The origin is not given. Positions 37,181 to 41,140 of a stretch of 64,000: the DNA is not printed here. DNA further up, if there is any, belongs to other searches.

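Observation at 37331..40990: Cytoplasmic giant protein of roughly 1220 aa fusing an S41 peptidase to an S8 subtilase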

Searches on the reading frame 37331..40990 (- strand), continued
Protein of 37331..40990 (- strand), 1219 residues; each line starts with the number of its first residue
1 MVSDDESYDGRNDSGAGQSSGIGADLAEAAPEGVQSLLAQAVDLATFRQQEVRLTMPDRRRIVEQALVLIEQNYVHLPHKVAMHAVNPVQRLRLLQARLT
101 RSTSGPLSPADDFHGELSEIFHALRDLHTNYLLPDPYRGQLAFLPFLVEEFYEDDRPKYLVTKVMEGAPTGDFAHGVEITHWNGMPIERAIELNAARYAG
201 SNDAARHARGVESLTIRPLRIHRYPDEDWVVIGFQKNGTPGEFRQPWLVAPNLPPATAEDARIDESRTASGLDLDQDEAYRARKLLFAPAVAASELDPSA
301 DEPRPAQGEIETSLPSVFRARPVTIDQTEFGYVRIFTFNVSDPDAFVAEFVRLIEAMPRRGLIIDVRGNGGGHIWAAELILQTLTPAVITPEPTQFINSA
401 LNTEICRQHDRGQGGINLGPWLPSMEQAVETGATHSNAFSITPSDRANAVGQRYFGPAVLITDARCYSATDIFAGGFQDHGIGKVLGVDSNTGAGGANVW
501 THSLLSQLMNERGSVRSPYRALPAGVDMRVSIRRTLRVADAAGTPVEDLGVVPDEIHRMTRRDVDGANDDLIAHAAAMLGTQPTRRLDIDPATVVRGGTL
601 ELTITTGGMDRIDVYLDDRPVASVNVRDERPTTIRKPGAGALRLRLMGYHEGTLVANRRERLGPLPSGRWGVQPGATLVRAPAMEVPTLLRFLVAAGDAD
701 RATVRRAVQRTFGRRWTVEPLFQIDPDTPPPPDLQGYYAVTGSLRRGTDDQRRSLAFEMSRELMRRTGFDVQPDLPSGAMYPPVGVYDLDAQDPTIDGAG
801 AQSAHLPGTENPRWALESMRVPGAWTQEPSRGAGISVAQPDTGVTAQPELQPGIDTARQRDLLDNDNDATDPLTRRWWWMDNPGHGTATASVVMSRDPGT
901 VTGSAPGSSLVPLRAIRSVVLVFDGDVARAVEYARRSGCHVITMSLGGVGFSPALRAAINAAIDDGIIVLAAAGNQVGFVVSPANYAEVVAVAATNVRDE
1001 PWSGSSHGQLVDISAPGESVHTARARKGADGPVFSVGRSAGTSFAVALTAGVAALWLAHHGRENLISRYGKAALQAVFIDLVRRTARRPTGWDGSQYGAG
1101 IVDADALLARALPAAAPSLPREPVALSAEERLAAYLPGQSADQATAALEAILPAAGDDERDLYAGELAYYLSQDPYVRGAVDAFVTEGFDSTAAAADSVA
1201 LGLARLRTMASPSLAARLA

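Call 85: search_dna_similar(query=window:37334-40990:-, collection=plasmids, mode=protein, max_evalue=1e-20, max_rows=25)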
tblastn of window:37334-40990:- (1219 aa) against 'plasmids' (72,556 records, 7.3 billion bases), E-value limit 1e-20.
Records with a match: 20; places in all: 20; records where one place covers at least 80% of the query: 0.
Best place of each record, by identity: <60% 20.
By first word of the organism name: Rhizobium 10; Sinorhizobium 2; Nonomuraea 1; Mesorhizobium 1; Variovorax 1; Bradyrhizobium 1; Ruegeria 1; Paracoccus 1; Polaromonas 1; Hymenobacter 1.
By predicted mobility (MOB-suite, as given by PLSDB): conjugative 14; non-mobilizable 5; mobilizable 1.
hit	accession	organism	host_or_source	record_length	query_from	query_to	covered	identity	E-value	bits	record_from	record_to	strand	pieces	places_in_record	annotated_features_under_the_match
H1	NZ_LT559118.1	Nonomuraea gerenzanensis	-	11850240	43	658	51%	57.0%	0e+0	657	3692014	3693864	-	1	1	none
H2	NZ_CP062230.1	Mesorhizobium onobrychidis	Sainfoin,pure bacterial culture,Nodule ...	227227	44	649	44%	48.6%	2e-76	458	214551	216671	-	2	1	S8 family serine peptidase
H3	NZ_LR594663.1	Variovorax sp. RA8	Riverbed sediment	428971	54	659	50%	35.6%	6e-83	307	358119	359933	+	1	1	S41 family peptidase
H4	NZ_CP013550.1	Rhizobium phaseoli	Phaseolus vulgaris,Whole ...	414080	729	1102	31%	42.1%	4e-53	213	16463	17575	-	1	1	S8 family serine peptidase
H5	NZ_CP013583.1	Rhizobium phaseoli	Phaseolus vulgaris,Whole ...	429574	729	1102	31%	42.1%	4e-53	213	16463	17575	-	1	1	S8 family serine peptidase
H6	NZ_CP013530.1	Rhizobium phaseoli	Phaseolus vulgaris,Whole ...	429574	729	1102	31%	42.1%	4e-53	213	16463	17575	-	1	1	S8 family serine peptidase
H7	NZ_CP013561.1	Rhizobium phaseoli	Phaseolus vulgaris,Whole ...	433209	729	1102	31%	42.1%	4e-53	213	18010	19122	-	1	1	S8 family serine peptidase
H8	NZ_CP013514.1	Rhizobium sp. N1314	Phaseolus vulgaris,Whole ...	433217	729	1102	31%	42.1%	4e-53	213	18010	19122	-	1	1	S8 family serine peptidase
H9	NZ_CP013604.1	Rhizobium sp. N731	Phaseolus vulgaris,Whole ...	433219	729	1102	31%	42.1%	4e-53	213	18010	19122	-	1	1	S8 family serine peptidase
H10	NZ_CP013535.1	Rhizobium phaseoli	Phaseolus vulgaris,Whole ...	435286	729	1102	31%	42.1%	4e-53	213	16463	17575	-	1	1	S8 family serine peptidase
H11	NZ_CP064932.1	Rhizobium phaseoli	Phaseolus vulgaris,single cell,soil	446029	729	1102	31%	42.1%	4e-53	213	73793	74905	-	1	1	S8 family serine peptidase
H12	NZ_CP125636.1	Rhizobium leguminosarum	Phaseolus vulgaris,Pure culture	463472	729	1102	31%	42.1%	4e-53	213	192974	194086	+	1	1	S8 family serine peptidase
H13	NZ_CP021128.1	Rhizobium sp. Kim5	Phaseolus vulgaris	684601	729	1102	31%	42.1%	4e-53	213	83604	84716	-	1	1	S8 family serine peptidase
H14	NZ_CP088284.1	Bradyrhizobium septentrionale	Glycine max cv. AC Glengarry,Cell ...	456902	55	500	37%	34.1%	7e-54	215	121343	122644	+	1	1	S41 family peptidase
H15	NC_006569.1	Ruegeria pomeroyi DSS-3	-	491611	804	1102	25%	48.7%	2e-56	223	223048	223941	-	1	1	S8 family serine peptidase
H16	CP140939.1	Sinorhizobium meliloti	Medicago lupulina,whole organism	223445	804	1102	25%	46.3%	8e-45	186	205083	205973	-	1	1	S8 family serine peptidase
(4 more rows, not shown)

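Call 86: search_dna_similar(query=window:37334-40990:-, collection=phages, mode=protein, max_evalue=1e-10, max_rows=15)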
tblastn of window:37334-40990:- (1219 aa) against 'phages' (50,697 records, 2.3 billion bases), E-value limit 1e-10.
Records with a match: 2; places in all: 2; records where one place covers at least 80% of the query: 0.
Best place of each record, by identity: <60% 2.
By first word of the organism name: Bacillus 1; Moorella 1.
By host as written in the record: Bacillus thuringiensis YBT-1518 1; Moorella thermoacetica DSM 103132 1.
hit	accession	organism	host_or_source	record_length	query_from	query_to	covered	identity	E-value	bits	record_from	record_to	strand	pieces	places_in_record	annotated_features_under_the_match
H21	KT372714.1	Bacillus phage vB_BtS_BMBtp16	Bacillus thuringiensis YBT-1518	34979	727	1091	30%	27.1%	5e-12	77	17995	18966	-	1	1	subtilase family alkaline serine protease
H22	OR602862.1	Moorella phage MTATph1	Moorella thermoacetica DSM 103132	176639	803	1059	21%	31.2%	6e-14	83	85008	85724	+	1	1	protease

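Call 87: get_annotated_region(hit=H2, flank=9000)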
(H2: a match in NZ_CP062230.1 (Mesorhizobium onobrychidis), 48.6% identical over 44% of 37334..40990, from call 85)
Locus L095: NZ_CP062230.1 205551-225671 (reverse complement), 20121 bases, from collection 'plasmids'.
description: Mesorhizobium onobrychidis strain OM4 plasmid pOM4, complete sequence
organism: Mesorhizobium onobrychidis (NCBI taxid 2775404)
taxonomy: Bacteria; Pseudomonadota; Alphaproteobacteria; Hyphomicrobiales; Phyllobacteriaceae; Mesorhizobium; Mesorhizobium onobrychidis
host: -; source: Sainfoin,pure bacterial culture,Nodule tissue; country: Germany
typing (MOB-suite, as given by PLSDB): non-mobilizable; mating-pair formation MPF_T
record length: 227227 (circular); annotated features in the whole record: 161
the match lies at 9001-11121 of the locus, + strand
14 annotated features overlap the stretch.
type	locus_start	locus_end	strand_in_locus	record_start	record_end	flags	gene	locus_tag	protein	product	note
CDS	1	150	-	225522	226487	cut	-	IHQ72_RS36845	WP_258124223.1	zincin-like metallopeptidase domain-containing protein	-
CDS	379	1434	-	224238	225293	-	-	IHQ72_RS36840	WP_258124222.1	Fic family protein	-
CDS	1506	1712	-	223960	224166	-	-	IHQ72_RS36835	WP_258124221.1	hypothetical protein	-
CDS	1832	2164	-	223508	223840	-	-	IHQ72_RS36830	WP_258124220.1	DUF736 domain-containing protein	-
CDS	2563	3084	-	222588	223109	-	-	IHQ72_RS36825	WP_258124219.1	thermonuclease family protein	-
CDS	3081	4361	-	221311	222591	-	repC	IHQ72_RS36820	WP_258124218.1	plasmid replication protein RepC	-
CDS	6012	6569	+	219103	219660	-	-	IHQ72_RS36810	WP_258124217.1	hypothetical protein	-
CDS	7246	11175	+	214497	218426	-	-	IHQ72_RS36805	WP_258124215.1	S8 family serine peptidase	GO:0006508 - proteolysis [Evidence IEA]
CDS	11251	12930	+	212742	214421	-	-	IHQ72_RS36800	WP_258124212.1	hypothetical protein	-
CDS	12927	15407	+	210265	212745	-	-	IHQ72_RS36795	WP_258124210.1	phospholipase D-like domain-containing protein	-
CDS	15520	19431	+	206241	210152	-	-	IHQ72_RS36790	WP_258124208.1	M20/M25/M40 family metallo-hydrolase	-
CDS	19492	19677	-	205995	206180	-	-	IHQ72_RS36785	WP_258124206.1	hypothetical protein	-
CDS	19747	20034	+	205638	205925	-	-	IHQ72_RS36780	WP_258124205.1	FAD-dependent oxidoreductase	-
CDS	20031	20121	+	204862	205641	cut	-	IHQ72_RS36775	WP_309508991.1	FAD-dependent oxidoreductase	-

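Call 88: get_annotated_region(hit=H4, flank=9000)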
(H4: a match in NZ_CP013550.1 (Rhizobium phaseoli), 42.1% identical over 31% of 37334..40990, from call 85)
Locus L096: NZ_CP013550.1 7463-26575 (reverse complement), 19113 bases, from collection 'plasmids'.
description: Rhizobium phaseoli strain R611 plasmid pRetR611c, complete sequence
organism: Rhizobium phaseoli (NCBI taxid 396)
taxonomy: Bacteria; Pseudomonadota; Alphaproteobacteria; Hyphomicrobiales; Rhizobiaceae; Rhizobium; Rhizobium phaseoli
host: -; source: Phaseolus vulgaris,Whole organism,Legume rhizosphere,legume-root nodule; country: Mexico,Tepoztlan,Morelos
typing (MOB-suite, as given by PLSDB): conjugative; relaxase MOBQ; mating-pair formation MPF_T
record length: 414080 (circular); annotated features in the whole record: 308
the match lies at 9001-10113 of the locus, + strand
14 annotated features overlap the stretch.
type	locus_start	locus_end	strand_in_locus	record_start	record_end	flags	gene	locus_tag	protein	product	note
CDS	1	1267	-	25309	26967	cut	-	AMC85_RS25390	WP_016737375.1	cytochrome c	-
CDS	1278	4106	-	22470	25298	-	-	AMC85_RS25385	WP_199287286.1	peroxidase family protein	-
CDS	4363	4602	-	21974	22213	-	-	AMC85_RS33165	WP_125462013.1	hypothetical protein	-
CDS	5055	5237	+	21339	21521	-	-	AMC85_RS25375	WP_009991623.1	hypothetical protein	-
CDS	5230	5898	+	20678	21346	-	-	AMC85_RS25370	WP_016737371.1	Fic family protein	-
CDS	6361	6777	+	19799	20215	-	-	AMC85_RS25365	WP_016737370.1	hypothetical protein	-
CDS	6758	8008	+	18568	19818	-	-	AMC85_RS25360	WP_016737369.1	hypothetical protein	-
CDS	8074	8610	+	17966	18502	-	dcd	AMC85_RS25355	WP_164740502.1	dCTP deaminase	GO:0009394 - 2'-deoxyribonucleotide metabolic process [Evidence IEA]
CDS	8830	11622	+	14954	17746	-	-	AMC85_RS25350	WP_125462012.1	S8 family serine peptidase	GO:0006508 - proteolysis [Evidence IEA]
CDS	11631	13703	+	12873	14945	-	-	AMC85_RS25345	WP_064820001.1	trypsin-like peptidase domain-containing protein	-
CDS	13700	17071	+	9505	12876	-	-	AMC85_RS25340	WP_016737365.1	AAA family ATPase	-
CDS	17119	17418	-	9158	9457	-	-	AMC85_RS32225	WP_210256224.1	AAA domain-containing protein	-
CDS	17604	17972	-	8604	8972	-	-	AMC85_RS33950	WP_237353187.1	ATP-binding protein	-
CDS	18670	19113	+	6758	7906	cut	-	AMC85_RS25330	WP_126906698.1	site-specific integrase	GO:0015074 - DNA integration [Evidence IEA]; GO:0006310 - DNA recombination [Evidence IEA]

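Call 89: search_protein_families(library=padloc, proteins=[L096:8830-11622:+, L096:11631-13703:+, L096:13700-17071:+, L095:7246-11175:+, L095:11251-12930:+, L095:12927-15407:+, L095:15520-19431:+], max_evalue=0.01)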
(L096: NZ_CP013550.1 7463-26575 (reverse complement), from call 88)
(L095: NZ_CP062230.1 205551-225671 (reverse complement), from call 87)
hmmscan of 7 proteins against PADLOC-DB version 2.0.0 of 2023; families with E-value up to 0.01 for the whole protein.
L096:8830-11622:+ (930 aa): 1 family
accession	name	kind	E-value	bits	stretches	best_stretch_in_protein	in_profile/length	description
PDLC03010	nacht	-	9.9e-29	98.6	1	578-915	32-369/378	-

L096:11631-13703:+ (690 aa): 1 family
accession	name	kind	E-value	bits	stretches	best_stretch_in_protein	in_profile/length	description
PDLC03017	trypsin-like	-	5.4e-05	20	1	106-183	81-151/611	-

L096:13700-17071:+ (1123 aa): 1 family
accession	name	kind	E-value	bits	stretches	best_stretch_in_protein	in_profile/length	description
PDLC04140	mad8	-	0.0015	16.1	1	206-318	23-104/314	mads_8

L095:7246-11175:+ (1309 aa): 1 family
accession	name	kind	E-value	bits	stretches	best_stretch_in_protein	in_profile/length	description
PDLC03014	subtilase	-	2.6e-14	51.5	1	229-484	167-374/391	-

L095:11251-12930:+ (559 aa): 0 families

L095:12927-15407:+ (826 aa): 23 families
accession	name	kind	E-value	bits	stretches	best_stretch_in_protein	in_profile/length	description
PDLC02614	DrmC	-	1.4e-24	84.6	2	430-544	20-129/153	DrmC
PDLC02591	DrmC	-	9.1e-17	59.1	2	640-778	111-245/260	DrmC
PDLC02597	DrmC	-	2.2e-14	51.9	2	431-550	96-219/242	DrmC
PDLC02616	DrmC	-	8.5e-12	43.1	2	431-543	81-192/224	DrmC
PDLC02607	DrmC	-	2.4e-11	41.5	1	429-550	108-237/265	DrmC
PDLC02588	DrmC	-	1.7e-10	39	2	432-550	105-227/256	DrmC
PDLC02606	DrmC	-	2.4e-10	38.5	1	427-550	30-157/182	DrmC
PDLC03922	MkoB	-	2.8e-10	38.1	2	630-771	300-433/610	-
PDLC02609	DrmC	-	3e-10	38.5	1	436-537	101-203/241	DrmC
PDLC02585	DrmC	-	3.1e-10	38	1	431-550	105-228/253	DrmC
PDLC02612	DrmC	-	2.1e-09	35.3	1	432-539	94-197/235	DrmC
PDLC03924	MkoC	-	3.5e-09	33.3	1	636-770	987-1119/1136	-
PDLC02611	DrmC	-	3.7e-09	34.9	1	693-769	38-115/138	DrmC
PDLC02594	DrmC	-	4.9e-09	34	2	432-551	95-213/240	DrmC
PDLC02592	DrmC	-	2e-08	32.2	2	720-770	162-212/234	DrmC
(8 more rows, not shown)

L095:15520-19431:+ (1303 aa): 0 families

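Call 90: find_encoding_contigs(protein=P0003, flank=8000, max_places=2)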
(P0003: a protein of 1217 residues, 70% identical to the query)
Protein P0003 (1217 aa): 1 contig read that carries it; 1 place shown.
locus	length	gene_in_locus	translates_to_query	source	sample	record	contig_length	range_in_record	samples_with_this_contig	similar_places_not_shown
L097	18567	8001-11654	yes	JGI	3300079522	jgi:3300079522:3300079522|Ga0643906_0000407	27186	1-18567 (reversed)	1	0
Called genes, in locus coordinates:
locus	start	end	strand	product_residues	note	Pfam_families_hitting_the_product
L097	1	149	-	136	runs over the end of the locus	-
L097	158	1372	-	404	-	-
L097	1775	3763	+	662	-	PF00128:Alpha-amylase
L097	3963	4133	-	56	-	PF00872:Transposase_mut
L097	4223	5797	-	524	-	PF00149:Metallophos (weak)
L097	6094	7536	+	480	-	PF01565:FAD_binding_4, PF04030:ALO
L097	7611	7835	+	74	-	-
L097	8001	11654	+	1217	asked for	PF03572:Peptidase_S41, PF00082:Peptidase_S8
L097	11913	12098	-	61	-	-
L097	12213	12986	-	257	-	-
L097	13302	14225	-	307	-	PF18197:TTHB210-like (faint)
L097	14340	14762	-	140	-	-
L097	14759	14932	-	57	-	-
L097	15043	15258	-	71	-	-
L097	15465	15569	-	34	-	-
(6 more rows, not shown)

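Call 111: get_annotated_region(hit=H15, flank=8000)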
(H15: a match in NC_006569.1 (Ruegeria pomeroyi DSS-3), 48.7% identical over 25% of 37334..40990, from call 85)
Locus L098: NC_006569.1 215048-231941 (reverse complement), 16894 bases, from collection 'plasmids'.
description: Ruegeria pomeroyi DSS-3 megaplasmid, complete sequence
organism: Ruegeria pomeroyi DSS-3 (NCBI taxid 246200)
taxonomy: Bacteria; Pseudomonadota; Alphaproteobacteria; Rhodobacterales; Roseobacteraceae; Ruegeria; Ruegeria pomeroyi; Ruegeria pomeroyi DSS-3
host: -; source: -; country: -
typing (MOB-suite, as given by PLSDB): non-mobilizable; replicon rep_cluster_95
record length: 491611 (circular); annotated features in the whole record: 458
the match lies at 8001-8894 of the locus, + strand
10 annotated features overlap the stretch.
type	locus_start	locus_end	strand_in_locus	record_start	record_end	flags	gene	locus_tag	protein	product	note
CDS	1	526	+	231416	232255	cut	-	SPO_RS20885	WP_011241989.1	EamA family transporter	-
CDS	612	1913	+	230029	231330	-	-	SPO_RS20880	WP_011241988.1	FAD-binding oxidoreductase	-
CDS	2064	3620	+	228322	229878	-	-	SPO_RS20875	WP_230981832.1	FAD-binding oxidoreductase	-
CDS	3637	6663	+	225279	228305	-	-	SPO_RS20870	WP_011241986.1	adenylate/guanylate cyclase domain-containing protein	-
CDS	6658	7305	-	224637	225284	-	-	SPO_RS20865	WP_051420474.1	Crp/Fnr family transcriptional regulator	GO:0006355 - regulation of DNA-templated transcription [Evidence IEA]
CDS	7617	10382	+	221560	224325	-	-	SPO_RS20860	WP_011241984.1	S8 family serine peptidase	GO:0006508 - proteolysis [Evidence IEA]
CDS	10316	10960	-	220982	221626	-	-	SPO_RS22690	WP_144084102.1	hypothetical protein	-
CDS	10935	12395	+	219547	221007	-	-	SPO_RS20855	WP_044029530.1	trypsin-like peptidase domain-containing protein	-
CDS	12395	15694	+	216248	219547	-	-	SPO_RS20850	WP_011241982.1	hypothetical protein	-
CDS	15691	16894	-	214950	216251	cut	hisD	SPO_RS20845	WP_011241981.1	histidinol dehydrogenase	GO:0000105 - histidine biosynthetic process [Evidence IEA]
